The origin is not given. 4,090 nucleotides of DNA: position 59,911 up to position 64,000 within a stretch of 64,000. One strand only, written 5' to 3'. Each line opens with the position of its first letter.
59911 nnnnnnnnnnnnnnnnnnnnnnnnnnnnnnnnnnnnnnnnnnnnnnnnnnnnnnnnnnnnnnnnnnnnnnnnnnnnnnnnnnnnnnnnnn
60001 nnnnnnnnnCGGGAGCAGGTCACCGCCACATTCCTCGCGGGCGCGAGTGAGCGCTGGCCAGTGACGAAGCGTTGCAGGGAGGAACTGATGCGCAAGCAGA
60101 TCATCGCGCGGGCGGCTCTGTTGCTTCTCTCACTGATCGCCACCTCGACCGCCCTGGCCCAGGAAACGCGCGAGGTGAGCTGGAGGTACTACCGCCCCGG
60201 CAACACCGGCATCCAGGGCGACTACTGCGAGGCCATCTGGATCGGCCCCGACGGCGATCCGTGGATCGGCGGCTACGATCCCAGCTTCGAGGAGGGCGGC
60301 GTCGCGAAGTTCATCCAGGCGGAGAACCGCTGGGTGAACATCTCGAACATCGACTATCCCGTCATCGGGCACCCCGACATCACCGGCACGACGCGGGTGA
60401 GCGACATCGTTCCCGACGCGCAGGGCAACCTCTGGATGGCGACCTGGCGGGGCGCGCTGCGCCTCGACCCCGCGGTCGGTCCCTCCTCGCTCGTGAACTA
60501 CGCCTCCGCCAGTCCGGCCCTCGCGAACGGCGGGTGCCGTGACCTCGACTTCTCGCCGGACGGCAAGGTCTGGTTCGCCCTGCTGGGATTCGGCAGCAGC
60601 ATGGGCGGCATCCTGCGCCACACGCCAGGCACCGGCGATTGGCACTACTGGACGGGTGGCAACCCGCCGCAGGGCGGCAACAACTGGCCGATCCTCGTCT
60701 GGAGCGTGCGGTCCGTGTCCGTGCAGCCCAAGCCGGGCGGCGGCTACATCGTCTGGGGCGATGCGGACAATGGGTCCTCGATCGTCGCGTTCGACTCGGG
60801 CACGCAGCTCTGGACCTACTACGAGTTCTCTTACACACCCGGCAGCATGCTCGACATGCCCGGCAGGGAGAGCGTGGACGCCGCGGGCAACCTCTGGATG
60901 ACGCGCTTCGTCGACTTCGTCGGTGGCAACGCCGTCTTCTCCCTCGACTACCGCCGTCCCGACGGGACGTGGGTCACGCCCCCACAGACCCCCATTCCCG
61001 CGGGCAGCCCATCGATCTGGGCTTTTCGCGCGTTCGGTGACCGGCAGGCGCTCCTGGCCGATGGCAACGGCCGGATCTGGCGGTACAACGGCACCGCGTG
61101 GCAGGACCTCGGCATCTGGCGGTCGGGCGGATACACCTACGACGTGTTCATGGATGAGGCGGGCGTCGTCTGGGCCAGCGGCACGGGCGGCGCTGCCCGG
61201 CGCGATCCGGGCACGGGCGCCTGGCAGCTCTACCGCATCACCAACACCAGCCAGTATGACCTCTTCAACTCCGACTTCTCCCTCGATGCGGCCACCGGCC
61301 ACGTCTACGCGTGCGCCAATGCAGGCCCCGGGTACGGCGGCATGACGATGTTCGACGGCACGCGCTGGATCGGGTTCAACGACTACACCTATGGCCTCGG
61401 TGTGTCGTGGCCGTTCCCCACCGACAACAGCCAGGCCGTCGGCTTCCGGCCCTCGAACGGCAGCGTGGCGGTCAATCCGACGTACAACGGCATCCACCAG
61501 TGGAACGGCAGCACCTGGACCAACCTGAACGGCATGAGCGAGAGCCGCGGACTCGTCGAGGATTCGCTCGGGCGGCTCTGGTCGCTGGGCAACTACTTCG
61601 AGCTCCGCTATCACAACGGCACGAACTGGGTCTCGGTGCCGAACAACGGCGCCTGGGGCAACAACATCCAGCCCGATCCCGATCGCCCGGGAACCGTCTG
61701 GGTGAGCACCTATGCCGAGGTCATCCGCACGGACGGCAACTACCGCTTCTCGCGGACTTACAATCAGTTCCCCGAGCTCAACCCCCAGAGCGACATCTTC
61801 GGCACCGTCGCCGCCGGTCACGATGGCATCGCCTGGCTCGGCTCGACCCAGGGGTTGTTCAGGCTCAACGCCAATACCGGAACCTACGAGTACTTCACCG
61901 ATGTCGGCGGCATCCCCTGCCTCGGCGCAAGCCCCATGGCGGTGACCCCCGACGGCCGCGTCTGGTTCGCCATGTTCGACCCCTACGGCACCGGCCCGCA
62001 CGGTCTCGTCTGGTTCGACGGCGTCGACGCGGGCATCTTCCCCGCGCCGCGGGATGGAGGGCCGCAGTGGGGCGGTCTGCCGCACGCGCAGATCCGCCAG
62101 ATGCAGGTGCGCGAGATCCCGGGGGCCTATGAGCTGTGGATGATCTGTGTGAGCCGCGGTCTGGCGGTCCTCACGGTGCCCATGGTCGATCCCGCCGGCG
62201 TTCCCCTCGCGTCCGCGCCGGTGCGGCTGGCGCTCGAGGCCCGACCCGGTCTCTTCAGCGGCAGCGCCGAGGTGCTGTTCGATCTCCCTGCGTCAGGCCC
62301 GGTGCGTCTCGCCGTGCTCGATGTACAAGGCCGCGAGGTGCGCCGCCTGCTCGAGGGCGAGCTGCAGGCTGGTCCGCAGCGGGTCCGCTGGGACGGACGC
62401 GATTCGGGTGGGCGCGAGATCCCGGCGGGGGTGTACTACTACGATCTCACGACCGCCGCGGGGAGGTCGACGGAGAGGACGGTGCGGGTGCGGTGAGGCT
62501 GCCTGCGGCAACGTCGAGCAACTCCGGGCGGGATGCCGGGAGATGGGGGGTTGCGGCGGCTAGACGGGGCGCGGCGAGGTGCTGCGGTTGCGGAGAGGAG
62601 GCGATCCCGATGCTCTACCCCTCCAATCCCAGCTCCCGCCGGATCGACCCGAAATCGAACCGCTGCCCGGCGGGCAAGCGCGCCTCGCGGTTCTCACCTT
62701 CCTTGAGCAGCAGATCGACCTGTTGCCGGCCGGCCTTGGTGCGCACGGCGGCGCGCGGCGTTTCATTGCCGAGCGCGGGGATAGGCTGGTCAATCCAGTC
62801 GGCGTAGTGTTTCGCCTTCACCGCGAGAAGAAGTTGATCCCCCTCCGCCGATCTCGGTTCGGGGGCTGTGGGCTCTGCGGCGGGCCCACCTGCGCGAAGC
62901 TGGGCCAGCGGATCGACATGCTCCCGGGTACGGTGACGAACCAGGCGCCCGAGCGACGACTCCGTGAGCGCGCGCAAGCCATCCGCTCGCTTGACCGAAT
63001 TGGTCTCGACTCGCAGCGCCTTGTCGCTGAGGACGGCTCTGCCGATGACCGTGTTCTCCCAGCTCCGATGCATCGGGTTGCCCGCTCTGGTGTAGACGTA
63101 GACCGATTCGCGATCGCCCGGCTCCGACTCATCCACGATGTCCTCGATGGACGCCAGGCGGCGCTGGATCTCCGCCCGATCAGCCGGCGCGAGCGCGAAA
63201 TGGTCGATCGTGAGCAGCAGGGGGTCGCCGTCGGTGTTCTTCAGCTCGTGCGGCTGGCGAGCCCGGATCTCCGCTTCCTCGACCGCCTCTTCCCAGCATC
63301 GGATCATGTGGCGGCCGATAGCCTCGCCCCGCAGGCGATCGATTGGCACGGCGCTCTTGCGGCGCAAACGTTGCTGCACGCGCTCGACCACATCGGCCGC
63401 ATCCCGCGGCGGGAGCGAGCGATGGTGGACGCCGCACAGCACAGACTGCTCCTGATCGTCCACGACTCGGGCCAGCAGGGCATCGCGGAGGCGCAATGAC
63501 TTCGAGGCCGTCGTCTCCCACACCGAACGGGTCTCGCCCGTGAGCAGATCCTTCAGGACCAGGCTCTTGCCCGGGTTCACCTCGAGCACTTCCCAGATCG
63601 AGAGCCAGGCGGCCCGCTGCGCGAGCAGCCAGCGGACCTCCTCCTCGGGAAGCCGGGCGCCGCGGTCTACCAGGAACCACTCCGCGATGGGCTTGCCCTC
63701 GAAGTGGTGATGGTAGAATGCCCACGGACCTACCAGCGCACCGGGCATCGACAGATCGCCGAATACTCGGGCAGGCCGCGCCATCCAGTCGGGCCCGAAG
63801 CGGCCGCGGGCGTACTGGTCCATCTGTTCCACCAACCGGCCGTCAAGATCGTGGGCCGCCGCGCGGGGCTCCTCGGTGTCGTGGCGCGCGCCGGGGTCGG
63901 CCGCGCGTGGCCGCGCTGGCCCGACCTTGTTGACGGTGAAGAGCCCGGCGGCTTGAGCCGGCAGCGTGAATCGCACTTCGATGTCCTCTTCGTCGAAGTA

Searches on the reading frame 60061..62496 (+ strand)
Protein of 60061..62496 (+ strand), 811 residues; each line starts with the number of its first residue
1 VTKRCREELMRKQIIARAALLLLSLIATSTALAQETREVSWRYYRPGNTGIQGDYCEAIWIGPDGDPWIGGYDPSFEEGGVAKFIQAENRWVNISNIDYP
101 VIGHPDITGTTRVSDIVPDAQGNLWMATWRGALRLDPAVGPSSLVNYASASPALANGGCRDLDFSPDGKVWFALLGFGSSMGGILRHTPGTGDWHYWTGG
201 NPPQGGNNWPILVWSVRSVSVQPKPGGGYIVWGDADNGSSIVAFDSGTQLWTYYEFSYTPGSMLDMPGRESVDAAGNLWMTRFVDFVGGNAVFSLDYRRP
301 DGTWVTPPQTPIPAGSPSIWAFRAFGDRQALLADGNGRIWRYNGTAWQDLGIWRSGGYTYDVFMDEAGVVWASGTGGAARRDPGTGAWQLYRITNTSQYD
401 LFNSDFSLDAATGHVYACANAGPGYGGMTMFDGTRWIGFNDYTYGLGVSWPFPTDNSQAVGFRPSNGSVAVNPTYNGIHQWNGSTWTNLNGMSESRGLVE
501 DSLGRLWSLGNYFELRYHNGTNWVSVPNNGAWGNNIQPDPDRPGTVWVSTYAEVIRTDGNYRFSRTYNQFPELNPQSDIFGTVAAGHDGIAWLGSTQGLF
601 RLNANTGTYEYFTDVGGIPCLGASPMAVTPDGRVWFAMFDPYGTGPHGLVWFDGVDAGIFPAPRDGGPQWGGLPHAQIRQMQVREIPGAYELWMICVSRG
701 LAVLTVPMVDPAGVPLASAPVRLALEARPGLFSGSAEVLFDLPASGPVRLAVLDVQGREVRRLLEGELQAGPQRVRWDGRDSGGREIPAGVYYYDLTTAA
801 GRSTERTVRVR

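Call 59: search_protein_families(library=pfam, proteins=[window:60061-62496:+], max_evalue=0.0001)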
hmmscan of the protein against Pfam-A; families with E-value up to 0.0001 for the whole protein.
window:60061-62496:+ (811 aa): 2 families
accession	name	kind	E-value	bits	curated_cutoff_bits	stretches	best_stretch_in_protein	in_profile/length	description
PF07494.17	Reg_prop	-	7.7e-10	38.2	20.4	0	111-129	5-23/24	Two component regulator propeller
PF13860.13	FlgD_ig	-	7.7e-09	35.8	27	1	736-799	10-76/79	FlgD Ig-like domain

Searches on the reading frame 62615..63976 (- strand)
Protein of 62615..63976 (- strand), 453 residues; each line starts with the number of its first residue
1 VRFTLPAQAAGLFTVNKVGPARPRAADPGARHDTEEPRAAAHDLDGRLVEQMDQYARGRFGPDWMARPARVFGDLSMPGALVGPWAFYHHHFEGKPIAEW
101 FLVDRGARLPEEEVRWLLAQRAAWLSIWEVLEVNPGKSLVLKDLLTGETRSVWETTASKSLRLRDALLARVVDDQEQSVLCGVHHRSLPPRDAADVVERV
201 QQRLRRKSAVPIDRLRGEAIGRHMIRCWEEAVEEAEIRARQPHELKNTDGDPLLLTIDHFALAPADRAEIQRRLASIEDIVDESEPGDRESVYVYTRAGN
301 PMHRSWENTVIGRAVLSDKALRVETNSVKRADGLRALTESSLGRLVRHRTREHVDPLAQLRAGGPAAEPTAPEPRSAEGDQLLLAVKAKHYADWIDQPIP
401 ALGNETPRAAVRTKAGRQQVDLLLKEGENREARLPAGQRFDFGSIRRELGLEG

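Call 59: search_protein_families(library=pfam, proteins=[window:62615-63976:-], max_evalue=0.0001)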
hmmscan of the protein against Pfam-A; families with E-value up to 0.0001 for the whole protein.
window:62615-63976:- (453 aa): 1 family
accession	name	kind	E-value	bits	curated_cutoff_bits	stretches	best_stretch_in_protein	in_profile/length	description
PF09722.15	Xre_MbcA_ParS_C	-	1.8e-05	25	24.5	0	392-421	13-42/51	Antitoxin Xre/MbcA/ParS C-terminal toxin-binding domain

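Call 60: search_protein_families(library=padloc, proteins=[window:62615-63976:-], max_evalue=0.001)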
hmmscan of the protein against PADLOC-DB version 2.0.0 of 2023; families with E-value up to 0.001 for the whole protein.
window:62615-63976:- (453 aa): 0 families
